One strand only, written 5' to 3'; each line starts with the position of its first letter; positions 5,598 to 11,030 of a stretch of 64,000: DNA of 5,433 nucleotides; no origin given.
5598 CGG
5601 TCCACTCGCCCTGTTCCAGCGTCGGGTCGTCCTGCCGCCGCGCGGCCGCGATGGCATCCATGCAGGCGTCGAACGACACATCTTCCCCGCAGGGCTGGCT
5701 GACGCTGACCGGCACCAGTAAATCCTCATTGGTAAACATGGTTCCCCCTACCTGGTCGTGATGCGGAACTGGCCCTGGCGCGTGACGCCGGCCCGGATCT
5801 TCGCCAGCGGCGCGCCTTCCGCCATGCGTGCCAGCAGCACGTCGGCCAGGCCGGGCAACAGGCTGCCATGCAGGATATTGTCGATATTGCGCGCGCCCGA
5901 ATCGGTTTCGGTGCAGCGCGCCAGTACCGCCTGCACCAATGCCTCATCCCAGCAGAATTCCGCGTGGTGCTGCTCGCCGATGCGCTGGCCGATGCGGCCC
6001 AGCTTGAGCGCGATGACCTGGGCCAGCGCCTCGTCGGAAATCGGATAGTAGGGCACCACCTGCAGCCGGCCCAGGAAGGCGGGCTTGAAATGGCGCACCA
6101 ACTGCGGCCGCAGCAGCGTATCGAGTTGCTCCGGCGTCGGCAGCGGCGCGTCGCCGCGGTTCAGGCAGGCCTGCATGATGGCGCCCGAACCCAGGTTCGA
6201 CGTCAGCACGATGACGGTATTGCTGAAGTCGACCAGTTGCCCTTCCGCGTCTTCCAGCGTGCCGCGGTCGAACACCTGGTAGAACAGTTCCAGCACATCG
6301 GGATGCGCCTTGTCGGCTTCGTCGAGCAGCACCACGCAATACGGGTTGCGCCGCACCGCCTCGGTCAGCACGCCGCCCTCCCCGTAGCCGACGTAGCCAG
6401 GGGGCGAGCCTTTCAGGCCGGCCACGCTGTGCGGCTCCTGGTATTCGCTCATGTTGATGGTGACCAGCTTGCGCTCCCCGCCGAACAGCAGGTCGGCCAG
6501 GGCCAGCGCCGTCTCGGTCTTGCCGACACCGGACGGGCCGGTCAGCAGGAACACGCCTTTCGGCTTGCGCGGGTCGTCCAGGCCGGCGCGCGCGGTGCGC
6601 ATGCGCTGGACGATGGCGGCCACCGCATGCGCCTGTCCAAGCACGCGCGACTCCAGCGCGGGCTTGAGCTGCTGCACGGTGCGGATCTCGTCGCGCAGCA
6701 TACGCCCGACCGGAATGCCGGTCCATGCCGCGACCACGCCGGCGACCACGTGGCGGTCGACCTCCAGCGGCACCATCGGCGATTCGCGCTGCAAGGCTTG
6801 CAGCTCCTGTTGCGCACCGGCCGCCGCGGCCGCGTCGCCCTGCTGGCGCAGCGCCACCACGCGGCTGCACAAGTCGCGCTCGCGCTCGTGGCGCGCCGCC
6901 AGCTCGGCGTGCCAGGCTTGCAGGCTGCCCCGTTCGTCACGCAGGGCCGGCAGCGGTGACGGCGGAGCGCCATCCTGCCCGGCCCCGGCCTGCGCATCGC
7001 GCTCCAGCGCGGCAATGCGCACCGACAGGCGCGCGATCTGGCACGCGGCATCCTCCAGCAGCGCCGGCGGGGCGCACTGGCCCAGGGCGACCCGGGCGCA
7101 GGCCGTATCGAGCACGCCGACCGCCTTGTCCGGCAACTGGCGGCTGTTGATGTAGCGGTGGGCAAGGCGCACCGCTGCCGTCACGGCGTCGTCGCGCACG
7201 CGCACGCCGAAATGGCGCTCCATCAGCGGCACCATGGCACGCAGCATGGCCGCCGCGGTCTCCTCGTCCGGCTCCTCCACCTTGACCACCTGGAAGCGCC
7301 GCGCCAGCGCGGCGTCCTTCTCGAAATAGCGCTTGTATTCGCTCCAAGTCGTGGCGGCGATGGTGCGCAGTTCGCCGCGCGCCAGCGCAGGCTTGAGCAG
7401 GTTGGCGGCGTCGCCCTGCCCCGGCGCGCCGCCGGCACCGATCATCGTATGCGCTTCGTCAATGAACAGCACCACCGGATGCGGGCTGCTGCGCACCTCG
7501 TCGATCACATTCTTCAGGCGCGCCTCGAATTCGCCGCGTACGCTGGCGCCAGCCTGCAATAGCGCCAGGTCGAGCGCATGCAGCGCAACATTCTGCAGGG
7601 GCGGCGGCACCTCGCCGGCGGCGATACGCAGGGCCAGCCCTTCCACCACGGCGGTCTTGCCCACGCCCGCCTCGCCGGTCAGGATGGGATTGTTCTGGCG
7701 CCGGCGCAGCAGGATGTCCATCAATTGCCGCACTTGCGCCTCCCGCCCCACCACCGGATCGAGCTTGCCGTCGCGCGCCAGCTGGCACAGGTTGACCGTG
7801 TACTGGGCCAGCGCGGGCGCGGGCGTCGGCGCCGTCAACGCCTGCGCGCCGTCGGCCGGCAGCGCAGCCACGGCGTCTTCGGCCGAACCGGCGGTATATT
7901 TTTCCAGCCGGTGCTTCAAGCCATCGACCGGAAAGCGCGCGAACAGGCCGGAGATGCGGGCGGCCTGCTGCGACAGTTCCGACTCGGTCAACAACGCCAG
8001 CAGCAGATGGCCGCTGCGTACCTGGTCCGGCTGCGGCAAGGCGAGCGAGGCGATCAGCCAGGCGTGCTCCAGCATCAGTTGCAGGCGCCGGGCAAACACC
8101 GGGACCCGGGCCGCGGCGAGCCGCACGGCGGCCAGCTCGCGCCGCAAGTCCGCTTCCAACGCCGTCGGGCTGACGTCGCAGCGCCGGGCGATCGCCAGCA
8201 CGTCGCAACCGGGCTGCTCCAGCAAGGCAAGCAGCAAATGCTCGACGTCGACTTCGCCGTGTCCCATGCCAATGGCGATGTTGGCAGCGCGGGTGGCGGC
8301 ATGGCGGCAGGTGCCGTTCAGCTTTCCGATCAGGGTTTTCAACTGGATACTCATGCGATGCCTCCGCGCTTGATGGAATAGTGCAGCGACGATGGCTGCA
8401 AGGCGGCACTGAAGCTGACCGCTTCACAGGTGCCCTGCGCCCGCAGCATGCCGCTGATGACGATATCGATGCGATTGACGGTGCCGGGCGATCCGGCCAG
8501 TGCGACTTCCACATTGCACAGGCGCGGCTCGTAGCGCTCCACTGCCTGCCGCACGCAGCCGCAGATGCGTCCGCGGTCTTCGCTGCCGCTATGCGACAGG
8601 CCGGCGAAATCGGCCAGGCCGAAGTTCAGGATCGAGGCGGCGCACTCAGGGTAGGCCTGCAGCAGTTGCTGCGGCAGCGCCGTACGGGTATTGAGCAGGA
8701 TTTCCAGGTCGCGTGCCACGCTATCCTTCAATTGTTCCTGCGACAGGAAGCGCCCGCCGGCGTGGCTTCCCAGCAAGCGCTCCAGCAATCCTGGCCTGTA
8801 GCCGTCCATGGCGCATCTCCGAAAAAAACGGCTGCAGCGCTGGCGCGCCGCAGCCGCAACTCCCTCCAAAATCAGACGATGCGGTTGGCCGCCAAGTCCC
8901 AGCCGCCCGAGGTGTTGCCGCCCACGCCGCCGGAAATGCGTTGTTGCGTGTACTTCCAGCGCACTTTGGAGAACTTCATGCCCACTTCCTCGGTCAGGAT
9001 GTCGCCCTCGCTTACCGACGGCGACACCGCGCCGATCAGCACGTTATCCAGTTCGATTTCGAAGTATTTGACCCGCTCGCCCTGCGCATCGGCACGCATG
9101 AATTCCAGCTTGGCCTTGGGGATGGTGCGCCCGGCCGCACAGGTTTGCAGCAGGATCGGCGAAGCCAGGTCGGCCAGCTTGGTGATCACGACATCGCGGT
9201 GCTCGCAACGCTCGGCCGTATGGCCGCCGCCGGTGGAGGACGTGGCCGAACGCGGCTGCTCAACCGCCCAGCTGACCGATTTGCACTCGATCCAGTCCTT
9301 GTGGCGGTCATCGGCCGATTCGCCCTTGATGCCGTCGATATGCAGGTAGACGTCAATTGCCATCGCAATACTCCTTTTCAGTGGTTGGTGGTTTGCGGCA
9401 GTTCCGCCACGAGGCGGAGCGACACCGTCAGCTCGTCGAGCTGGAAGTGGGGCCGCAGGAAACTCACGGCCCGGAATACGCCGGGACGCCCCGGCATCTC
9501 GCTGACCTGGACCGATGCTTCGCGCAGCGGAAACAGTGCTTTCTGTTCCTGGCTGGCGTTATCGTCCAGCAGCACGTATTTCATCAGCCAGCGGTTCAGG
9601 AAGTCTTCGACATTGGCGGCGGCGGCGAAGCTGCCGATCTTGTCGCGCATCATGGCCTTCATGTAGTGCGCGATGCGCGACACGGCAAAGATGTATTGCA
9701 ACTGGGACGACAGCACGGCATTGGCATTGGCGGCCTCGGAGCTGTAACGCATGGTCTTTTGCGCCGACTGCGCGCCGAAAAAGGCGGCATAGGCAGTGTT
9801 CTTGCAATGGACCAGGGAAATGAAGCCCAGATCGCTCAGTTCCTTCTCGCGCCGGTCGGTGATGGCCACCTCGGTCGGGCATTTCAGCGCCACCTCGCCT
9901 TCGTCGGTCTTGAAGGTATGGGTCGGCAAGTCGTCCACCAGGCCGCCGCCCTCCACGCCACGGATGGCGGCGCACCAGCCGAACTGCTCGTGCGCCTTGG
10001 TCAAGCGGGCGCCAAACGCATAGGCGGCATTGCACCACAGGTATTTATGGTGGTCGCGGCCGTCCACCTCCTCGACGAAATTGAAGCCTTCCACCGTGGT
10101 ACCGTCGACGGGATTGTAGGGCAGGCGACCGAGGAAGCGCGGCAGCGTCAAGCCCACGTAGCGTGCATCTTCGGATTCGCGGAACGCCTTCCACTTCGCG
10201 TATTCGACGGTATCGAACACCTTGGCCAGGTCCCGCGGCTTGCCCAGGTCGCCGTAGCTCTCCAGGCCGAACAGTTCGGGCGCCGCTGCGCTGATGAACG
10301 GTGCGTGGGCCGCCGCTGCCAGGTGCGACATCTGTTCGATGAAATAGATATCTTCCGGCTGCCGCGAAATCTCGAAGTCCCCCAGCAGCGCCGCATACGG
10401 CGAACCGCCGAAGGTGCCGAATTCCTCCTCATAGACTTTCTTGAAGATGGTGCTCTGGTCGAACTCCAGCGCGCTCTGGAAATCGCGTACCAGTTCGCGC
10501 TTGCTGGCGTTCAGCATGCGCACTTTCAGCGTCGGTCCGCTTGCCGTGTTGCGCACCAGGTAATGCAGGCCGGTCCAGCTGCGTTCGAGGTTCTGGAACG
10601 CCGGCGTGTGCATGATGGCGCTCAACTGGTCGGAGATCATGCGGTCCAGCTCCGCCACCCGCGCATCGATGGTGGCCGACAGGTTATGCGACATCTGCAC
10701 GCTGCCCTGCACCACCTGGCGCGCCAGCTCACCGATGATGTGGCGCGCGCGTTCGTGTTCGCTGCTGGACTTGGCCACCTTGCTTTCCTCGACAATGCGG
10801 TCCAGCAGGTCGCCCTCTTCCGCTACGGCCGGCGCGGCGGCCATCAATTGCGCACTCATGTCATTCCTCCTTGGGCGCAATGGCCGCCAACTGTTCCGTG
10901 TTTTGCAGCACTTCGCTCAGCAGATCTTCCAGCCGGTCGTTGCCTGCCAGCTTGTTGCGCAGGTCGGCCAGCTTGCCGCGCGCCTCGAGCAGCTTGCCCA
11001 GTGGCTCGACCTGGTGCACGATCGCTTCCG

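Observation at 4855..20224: Compact TssJ-less T6SS locus with no tssF, tssG, vgrG or PAAR gene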

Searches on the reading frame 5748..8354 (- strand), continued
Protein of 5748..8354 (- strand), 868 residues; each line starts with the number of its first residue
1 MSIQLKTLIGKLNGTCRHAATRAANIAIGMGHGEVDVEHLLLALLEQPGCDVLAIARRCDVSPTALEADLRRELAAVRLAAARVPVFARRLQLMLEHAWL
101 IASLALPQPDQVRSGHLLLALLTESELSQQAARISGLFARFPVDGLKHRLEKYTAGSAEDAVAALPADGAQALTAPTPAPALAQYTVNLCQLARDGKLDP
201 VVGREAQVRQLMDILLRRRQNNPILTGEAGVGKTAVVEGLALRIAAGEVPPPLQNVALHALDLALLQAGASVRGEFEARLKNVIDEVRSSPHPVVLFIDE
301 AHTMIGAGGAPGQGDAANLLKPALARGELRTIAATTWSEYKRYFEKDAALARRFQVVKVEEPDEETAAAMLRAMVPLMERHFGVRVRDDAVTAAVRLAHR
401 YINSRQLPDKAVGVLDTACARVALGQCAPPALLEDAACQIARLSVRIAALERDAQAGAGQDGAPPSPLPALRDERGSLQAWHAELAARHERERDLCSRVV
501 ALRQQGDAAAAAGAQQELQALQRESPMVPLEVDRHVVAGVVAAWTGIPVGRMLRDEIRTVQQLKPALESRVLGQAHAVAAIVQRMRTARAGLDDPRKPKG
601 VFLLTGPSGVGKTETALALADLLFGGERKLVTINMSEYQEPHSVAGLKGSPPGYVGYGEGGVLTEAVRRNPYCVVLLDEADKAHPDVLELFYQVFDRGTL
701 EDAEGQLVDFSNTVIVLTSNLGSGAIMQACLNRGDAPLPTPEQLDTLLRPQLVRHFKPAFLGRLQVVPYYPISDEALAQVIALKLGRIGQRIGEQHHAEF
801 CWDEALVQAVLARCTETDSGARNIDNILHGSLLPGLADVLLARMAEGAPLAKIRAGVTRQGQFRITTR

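Call 70: list_cluster_members(proteins=[P0001, P0188, P0181, P0202, P0176])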
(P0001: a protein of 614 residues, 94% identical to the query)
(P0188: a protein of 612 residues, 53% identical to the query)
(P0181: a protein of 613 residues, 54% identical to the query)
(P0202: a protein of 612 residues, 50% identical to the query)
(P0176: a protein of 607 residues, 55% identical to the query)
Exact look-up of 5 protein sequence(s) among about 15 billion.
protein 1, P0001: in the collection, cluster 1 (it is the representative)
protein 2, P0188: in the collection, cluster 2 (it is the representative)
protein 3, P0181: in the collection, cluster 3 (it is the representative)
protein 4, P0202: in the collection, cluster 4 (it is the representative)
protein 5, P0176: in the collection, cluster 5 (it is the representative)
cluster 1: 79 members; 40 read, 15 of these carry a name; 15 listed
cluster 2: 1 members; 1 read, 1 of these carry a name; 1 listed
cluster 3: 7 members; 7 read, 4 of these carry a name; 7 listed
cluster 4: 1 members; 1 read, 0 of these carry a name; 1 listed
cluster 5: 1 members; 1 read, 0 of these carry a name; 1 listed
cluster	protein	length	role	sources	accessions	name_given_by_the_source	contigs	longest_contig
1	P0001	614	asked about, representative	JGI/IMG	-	-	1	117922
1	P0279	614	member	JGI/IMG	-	type VI secretion system protein ImpG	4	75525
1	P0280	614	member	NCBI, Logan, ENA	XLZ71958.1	type VI secretion system baseplate subunit TssF [Massilia sp. SR12]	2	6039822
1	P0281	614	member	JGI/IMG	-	type VI secretion system protein ImpG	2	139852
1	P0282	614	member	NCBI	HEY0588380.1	MAG TPA: type VI secretion system baseplate subunit TssF [Pseudoduganella sp.]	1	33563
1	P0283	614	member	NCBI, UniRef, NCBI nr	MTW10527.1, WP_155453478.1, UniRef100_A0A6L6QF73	type VI secretion system baseplate subunit TssF [Pseudoduganella eburnea] | Type VI secretion system baseplate subunit TssF n=1 Tax=Massilia eburnea TaxID=1776165 ... | type VI secretion system baseplate subunit TssF [Massilia eburnea]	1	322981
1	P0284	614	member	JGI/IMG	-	type VI secretion system protein ImpG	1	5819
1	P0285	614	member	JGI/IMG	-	type VI secretion system protein ImpG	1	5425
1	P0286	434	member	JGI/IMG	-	type VI secretion system protein ImpG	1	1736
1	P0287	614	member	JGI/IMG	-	type VI secretion system protein ImpG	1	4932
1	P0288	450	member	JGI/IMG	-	type VI secretion system protein ImpG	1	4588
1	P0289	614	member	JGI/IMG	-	type VI secretion system protein ImpG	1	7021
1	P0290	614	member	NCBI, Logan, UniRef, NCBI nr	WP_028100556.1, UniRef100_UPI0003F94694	type VI secretion system baseplate subunit TssF [Pseudoduganella violaceinigra] | type VI secretion system baseplate subunit TssF n=1 Tax=Pseudoduganella violaceinigra ...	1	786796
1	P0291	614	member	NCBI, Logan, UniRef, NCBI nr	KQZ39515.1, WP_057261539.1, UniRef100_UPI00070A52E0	type VI secretion system baseplate subunit TssF [Duganella sp. Root1480D1] | type VI secretion system baseplate subunit TssF n=1 Tax=Duganella sp. Root1480D1 ...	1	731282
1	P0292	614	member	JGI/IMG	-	type VI secretion system protein ImpG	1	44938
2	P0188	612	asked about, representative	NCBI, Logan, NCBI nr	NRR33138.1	type VI secretion system baseplate subunit TssF [Oxalobacteraceae bacterium]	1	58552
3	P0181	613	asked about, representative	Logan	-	-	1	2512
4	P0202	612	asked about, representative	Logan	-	-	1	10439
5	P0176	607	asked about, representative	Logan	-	-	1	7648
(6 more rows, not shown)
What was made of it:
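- Tried and rejected: The organism's A-lineage TssF would be at least 90% identical to P0001 and so hidden inside that 79-member cluster (call 70).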

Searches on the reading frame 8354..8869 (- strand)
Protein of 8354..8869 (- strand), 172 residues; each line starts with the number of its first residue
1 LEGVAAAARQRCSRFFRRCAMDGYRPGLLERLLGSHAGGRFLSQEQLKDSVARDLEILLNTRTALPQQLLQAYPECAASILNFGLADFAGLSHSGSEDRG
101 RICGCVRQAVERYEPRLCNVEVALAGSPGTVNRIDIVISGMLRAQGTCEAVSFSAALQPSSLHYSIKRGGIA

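Call 4: search_protein_families(library=pfam, proteins=[window:8354-8869:-], max_evalue=0.01)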
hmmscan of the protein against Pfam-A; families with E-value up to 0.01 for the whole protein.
window:8354-8869:- (172 aa): 1 family
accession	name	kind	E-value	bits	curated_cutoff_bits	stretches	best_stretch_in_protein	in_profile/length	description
PF04965.19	GPW_gp25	-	2.8e-21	75.5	27.2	1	46-145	2-94/96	Baseplate wedge protein gp25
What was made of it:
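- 8351..8809 (-): tssE (152 aa), a gp25-like baseplate subunit. PF04965 (call 4).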

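Call 29: search_protein_families(library=ncbifam, proteins=[window:8354-8809:-], max_evalue=0.001)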
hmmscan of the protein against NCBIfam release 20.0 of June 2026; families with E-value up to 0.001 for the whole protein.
window:8354-8809:- (152 aa): 1 family
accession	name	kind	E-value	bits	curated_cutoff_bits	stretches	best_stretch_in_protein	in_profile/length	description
TIGR03357.1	VI_zyme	equivalog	3.1e-30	104.5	53.2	1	6-145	2-132/133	type VI secretion system baseplate subunit TssE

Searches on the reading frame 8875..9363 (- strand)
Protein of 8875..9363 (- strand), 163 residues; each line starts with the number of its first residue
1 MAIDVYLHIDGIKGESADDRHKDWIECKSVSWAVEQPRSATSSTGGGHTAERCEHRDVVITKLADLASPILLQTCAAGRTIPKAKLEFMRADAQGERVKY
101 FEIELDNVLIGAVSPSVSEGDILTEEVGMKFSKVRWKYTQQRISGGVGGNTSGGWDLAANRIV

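Call 4: search_protein_families(library=pfam, proteins=[window:8875-9363:-], max_evalue=0.01)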
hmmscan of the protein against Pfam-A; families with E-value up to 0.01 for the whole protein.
window:8875-9363:- (163 aa): 1 family
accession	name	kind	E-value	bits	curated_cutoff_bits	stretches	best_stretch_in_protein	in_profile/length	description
PF05638.18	T6SS_HCP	-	3.4e-41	141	23.5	1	6-138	1-129/129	Type VI secretion system effector, Hcp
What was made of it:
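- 8872..9363 (-): hcp (163 aa), the tube protein. PF05638, 141 bits (call 4).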

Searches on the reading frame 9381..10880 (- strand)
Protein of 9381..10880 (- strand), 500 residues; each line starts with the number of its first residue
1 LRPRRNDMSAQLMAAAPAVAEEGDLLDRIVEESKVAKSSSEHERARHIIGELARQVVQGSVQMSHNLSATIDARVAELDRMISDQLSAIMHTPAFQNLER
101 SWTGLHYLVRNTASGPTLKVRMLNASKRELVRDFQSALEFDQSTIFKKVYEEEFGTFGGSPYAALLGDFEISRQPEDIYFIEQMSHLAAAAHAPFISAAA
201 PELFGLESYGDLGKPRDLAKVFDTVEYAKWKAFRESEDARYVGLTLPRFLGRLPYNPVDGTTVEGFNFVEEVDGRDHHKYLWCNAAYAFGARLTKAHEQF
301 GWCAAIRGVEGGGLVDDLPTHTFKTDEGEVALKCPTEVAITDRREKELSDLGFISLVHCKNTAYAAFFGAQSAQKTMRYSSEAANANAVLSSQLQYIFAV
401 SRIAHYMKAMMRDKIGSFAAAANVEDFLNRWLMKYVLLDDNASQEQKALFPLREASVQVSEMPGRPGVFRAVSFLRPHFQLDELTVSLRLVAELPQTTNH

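Call 4: search_protein_families(library=pfam, proteins=[window:9381-10880:-], max_evalue=0.01)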
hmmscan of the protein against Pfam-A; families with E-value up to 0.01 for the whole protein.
window:9381-10880:- (500 aa): 3 families
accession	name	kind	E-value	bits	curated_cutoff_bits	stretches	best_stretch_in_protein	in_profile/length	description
PF05943.17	VipB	-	2.5e-132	441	27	1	72-374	1-301/301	EvpB/VC_A0108, tail sheath N-terminal domain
PF18945.5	VipB_2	-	2.2e-44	150.7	27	1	384-494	2-112/112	EvpB/VC_A0108, tail sheath gpW/gp25-like domain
PF16358.11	RcsF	-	0.0057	17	29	0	346-395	39-88/110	RcsF lipoprotein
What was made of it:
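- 9378..10859 (-): tssC (493 aa), the large sheath subunit. It carries the type-B diagnostic motif LVHCKNT[A/S]YAAFFG, where all other clusters examined have D. PF05943 and PF18945 (call 4).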
